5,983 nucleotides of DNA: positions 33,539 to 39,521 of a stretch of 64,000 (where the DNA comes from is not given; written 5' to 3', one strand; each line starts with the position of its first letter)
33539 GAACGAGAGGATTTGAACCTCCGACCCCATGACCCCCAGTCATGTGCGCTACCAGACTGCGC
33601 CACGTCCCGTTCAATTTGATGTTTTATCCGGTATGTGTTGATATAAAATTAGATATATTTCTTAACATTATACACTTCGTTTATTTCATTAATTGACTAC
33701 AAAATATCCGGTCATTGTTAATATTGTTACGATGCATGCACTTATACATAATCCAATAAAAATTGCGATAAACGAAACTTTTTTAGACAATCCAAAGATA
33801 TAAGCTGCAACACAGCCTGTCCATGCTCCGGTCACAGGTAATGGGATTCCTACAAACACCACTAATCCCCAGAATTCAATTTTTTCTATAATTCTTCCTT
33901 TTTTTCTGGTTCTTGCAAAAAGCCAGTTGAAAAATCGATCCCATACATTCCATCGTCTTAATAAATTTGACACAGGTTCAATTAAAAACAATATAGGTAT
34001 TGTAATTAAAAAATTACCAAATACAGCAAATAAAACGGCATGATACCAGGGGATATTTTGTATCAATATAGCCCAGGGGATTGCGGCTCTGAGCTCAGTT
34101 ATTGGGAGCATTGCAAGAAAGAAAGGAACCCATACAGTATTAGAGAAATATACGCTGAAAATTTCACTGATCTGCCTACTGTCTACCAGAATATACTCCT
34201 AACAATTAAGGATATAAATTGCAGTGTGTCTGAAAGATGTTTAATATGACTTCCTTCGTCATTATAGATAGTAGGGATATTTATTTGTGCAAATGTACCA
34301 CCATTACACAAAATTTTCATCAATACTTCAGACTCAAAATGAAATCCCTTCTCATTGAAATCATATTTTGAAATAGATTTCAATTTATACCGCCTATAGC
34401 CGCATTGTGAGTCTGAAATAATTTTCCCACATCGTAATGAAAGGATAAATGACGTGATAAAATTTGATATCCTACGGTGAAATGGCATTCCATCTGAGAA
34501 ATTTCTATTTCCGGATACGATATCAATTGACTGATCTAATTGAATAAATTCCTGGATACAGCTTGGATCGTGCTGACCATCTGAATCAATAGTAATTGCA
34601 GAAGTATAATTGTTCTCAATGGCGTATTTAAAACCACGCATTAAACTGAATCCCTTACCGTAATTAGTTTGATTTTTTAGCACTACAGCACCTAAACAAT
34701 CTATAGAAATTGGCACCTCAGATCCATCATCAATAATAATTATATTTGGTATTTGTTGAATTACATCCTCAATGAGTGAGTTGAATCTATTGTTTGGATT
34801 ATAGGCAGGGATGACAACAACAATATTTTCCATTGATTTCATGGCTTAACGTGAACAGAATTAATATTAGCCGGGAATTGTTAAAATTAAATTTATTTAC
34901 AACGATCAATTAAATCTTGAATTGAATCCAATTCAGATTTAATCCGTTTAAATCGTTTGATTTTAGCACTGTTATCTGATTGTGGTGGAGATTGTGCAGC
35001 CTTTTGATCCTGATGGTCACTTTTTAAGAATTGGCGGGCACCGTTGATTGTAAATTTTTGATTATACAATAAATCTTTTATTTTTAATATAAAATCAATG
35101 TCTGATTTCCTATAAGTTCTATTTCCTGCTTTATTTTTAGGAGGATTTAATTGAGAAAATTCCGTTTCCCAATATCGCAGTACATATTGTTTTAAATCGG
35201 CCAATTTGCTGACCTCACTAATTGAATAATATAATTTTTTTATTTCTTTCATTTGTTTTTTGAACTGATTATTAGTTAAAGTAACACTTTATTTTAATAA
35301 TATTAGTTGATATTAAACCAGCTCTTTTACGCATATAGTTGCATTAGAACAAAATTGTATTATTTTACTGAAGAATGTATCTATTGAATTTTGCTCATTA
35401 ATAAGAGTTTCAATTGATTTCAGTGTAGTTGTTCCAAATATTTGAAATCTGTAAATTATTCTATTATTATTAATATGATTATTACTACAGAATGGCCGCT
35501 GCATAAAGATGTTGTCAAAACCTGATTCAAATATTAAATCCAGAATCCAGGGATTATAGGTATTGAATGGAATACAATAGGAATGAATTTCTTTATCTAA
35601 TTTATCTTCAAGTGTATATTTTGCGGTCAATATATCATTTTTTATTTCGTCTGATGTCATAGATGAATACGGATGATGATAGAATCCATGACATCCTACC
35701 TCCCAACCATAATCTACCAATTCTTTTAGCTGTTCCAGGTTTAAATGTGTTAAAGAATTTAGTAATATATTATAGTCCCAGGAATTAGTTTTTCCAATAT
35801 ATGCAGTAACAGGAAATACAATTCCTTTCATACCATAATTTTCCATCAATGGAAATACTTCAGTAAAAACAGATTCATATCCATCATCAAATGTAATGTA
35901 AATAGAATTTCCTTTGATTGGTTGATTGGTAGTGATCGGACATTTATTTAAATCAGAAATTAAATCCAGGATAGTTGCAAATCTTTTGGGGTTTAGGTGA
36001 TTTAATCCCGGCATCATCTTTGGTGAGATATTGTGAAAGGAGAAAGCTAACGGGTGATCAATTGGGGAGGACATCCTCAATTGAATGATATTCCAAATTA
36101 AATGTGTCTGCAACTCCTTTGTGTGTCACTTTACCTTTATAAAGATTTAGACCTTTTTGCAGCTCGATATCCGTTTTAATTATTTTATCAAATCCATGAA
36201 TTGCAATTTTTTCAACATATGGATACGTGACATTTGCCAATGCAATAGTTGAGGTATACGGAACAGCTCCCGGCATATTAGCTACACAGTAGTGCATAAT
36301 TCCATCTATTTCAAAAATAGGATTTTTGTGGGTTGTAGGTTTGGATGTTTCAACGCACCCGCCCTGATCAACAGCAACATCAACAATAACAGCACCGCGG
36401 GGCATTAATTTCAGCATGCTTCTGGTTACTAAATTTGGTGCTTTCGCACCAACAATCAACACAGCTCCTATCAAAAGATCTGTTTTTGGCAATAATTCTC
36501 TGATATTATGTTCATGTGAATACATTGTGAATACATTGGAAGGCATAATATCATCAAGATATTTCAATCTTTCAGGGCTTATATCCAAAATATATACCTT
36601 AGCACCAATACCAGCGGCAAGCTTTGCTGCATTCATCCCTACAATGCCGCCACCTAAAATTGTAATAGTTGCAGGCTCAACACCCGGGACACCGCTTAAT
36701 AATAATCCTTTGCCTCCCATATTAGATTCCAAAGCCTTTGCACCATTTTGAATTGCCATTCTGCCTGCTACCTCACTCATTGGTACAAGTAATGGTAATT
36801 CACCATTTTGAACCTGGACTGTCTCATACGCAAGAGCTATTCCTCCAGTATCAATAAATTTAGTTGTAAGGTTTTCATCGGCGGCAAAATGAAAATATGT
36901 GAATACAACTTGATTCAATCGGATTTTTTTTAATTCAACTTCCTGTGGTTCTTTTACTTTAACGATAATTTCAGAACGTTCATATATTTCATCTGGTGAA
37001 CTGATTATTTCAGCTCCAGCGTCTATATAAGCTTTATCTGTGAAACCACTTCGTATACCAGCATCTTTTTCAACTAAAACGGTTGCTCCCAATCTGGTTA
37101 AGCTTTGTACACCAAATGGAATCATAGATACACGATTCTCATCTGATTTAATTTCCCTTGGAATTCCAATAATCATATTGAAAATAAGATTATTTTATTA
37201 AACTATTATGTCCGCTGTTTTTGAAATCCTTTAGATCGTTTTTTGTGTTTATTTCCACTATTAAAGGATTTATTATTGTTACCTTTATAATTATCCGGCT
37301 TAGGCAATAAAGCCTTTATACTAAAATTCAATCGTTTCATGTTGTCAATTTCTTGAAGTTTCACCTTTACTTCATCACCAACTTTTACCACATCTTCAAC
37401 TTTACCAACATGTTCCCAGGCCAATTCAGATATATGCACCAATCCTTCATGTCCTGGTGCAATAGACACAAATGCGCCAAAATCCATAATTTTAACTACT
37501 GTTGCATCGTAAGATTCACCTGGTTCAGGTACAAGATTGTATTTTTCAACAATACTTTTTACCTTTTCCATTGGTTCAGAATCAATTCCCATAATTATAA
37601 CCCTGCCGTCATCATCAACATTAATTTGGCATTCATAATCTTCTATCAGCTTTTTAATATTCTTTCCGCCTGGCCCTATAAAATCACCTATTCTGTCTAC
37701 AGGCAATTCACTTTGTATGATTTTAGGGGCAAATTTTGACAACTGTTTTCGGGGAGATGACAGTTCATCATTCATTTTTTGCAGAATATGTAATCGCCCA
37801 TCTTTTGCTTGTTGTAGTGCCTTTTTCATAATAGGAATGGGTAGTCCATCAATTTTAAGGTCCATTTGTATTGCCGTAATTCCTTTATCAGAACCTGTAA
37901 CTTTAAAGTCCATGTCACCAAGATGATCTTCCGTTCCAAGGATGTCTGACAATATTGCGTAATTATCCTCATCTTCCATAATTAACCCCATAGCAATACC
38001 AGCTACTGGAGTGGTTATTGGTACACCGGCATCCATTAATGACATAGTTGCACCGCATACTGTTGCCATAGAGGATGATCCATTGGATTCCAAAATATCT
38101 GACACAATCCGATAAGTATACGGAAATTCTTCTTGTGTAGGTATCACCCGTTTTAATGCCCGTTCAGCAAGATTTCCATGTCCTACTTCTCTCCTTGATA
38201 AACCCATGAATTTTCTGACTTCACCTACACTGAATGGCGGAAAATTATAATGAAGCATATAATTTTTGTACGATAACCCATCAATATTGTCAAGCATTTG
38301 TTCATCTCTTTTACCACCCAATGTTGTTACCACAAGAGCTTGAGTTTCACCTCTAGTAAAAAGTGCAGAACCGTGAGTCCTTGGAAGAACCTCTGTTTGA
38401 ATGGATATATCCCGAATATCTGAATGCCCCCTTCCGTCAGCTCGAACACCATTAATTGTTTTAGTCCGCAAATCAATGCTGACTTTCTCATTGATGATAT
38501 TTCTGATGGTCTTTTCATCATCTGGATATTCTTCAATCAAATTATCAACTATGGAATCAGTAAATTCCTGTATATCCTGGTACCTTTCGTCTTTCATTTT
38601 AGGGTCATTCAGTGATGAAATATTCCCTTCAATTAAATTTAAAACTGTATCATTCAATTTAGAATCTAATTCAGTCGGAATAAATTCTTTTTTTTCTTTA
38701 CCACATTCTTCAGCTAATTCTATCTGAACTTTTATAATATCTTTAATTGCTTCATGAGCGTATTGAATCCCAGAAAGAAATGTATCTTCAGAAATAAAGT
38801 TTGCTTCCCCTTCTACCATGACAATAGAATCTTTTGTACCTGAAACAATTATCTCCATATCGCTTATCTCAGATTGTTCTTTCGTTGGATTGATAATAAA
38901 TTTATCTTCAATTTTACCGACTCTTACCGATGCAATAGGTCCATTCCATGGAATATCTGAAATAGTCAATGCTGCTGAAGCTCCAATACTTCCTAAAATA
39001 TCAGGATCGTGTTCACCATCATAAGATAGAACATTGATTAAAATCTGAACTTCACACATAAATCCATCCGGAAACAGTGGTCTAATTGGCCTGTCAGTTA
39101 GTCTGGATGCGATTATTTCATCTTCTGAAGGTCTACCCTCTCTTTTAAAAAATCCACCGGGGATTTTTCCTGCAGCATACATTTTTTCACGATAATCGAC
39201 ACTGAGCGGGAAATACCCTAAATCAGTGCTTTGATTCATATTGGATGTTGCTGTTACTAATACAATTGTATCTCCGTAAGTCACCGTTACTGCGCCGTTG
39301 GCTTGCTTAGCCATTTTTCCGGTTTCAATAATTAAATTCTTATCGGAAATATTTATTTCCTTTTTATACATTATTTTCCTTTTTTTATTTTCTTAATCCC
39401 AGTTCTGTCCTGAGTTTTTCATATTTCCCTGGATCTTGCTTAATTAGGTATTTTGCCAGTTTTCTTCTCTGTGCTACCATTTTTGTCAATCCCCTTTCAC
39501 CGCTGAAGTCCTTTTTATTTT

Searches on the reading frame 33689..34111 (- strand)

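Call 34: search_protein_families(library=pfam, proteins=[window:33689-34111:-], max_evalue=0.00001)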
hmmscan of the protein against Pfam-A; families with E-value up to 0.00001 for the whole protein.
window:33689-34111:- (140 aa): 1 family
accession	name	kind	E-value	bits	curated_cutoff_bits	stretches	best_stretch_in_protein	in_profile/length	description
PF06695.16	Sm_multidrug_ex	-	1.9e-38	132.2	30.7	1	6-127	1-121/121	Putative small multi-drug export protein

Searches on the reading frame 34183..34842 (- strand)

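Call 35: search_protein_families(library=pfam, proteins=[window:34183-34842:-], max_evalue=0.00001)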
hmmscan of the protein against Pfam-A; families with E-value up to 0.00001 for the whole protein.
window:34183-34842:- (219 aa): 1 family
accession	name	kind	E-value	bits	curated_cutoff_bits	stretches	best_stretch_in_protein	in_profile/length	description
PF00535.33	Glycos_transf_2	-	1.2e-13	51.8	23.3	1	9-147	2-154/168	Glycosyl transferase family 2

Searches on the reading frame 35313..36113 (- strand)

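Call 35: search_protein_families(library=pfam, proteins=[window:35313-36113:-], max_evalue=0.00001)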
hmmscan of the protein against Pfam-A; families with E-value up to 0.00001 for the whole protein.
window:35313-36113:- (266 aa): 1 family
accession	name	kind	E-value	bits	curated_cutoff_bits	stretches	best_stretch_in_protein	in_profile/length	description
PF01522.26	Polysacc_deac_1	-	1.2e-21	77.4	23.1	1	67-198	5-120/124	Polysaccharide deacetylase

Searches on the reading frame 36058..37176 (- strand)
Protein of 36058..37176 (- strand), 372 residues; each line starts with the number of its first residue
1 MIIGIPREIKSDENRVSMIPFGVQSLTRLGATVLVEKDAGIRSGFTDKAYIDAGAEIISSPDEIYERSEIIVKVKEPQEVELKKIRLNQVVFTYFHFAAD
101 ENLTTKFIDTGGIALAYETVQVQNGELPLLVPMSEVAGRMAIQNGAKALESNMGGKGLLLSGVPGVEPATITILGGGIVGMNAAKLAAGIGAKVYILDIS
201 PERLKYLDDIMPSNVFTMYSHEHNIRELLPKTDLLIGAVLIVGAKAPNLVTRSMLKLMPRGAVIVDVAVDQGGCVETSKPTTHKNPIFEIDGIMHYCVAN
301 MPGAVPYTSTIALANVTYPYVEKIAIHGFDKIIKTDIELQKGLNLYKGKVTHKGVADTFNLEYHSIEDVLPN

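Call 35: search_protein_families(library=pfam, proteins=[window:36058-37176:-], max_evalue=0.00001)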
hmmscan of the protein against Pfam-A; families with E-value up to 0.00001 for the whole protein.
window:36058-37176:- (372 aa): 3 families
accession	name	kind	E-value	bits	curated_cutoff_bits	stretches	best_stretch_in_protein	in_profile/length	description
PF01262.27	AlaDh_PNT_C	-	7.4e-83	277.6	23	1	141-353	1-214/214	Alanine dehydrogenase/PNT, C-terminal domain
PF05222.21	AlaDh_PNT_N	-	5.2e-43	147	30.4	1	4-137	1-136/136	Alanine dehydrogenase/PNT, N-terminal domain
PF02826.25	2-Hacid_dh_C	-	3.7e-07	30.1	25.1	1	166-268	34-127/178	D-isomer specific 2-hydroxyacid dehydrogenase, NAD binding domain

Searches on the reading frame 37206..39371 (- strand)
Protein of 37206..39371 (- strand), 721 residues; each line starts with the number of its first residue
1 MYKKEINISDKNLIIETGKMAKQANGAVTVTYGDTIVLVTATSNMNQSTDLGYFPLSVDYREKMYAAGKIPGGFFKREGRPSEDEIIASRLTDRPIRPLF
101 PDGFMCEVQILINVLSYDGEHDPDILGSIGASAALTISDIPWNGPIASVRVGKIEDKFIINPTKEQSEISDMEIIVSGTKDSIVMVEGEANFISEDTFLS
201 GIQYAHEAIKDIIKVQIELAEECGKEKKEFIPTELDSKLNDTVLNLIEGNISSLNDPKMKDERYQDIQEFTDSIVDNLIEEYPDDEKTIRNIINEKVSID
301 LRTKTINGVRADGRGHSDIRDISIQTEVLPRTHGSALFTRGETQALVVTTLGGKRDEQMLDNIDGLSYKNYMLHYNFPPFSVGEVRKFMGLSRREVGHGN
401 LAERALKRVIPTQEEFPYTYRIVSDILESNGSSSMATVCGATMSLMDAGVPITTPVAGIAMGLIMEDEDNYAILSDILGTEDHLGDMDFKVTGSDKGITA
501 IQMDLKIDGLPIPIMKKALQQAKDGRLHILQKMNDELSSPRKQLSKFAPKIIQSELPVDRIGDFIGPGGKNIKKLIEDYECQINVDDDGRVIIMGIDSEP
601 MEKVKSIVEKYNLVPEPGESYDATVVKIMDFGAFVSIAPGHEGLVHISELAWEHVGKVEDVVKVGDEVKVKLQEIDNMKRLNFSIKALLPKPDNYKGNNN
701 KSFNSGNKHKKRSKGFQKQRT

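Call 35: search_protein_families(library=pfam, proteins=[window:37206-39371:-], max_evalue=0.00001)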
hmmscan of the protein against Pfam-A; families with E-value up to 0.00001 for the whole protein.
window:37206-39371:- (721 aa): 4 families
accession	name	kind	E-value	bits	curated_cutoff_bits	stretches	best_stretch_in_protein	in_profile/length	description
PF01138.27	RNase_PH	-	2.6e-56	190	25.5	2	11-141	3-130/130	3' exoribonuclease family, domain 1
PF03725.20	RNase_PH_C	-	4.4e-23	81.4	20.8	1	144-208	1-67/67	3' exoribonuclease family, domain 2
PF00575.29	S1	-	2.5e-22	79.5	22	1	615-686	2-74/74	S1 RNA binding domain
PF00013.35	KH_1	-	1e-07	32.1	21.5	1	555-609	5-65/66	KH domain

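Call 37: find_homologous_proteins(query=window:37206-39371:-, max_evalue=1e-50)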
Query window:37206-39371:- (721 aa): 8000 proteins with E <= 1e-50 among 8000 candidates; the best 120 are listed.
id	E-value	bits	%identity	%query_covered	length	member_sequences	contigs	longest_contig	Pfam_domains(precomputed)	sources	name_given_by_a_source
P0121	0.0e+0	1607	100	100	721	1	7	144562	PF00013.36,PF03725.21,PF00575.30,PF01138.28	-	-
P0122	0.0e+0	1118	70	97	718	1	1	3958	PF00013.36,PF03725.21,PF00575.30,PF03726.20,PF01138.28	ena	-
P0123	0.0e+0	1118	69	98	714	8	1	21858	PF00013.36,PF03725.21,PF00575.30,PF03726.20,PF01138.28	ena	-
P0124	0.0e+0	1115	69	99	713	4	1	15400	PF00013.36,PF03725.21,PF00575.30,PF03726.20,PF01138.28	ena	-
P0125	0.0e+0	1112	68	100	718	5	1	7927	PF00013.36,PF03725.21,PF00575.30,PF03726.20,PF01138.28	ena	-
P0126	0.0e+0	1109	69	97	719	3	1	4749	PF00013.36,PF03725.21,PF00575.30,PF03726.20,PF01138.28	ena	-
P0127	0.0e+0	1072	67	98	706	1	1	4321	PF00013.36,PF03725.21,PF00575.30,PF03726.20,PF01138.28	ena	-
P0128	0.0e+0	1069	67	98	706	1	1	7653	PF00013.36,PF03725.21,PF00575.30,PF01138.28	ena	-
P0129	0.0e+0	1069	67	98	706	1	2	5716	PF00013.36,PF03725.21,PF00575.30,PF01138.28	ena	-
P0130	0.0e+0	1068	67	98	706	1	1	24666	PF00013.36,PF03725.21,PF00575.30,PF03726.20,PF01138.28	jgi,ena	-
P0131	0.0e+0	1068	67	98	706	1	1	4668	PF00013.36,PF03725.21,PF00575.30,PF01138.28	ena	-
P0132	0.0e+0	1067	67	98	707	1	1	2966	PF00013.36,PF03725.21,PF00575.30,PF01138.28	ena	-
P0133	0.0e+0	1067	67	98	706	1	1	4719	PF00013.36,PF03725.21,PF00575.30,PF03726.20,PF01138.28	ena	-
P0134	0.0e+0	1066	67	98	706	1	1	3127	PF00013.36,PF03725.21,PF00575.30,PF01138.28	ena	-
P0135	0.0e+0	1066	67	98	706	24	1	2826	PF00013.36,PF03725.21,PF00575.30,PF01138.28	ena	-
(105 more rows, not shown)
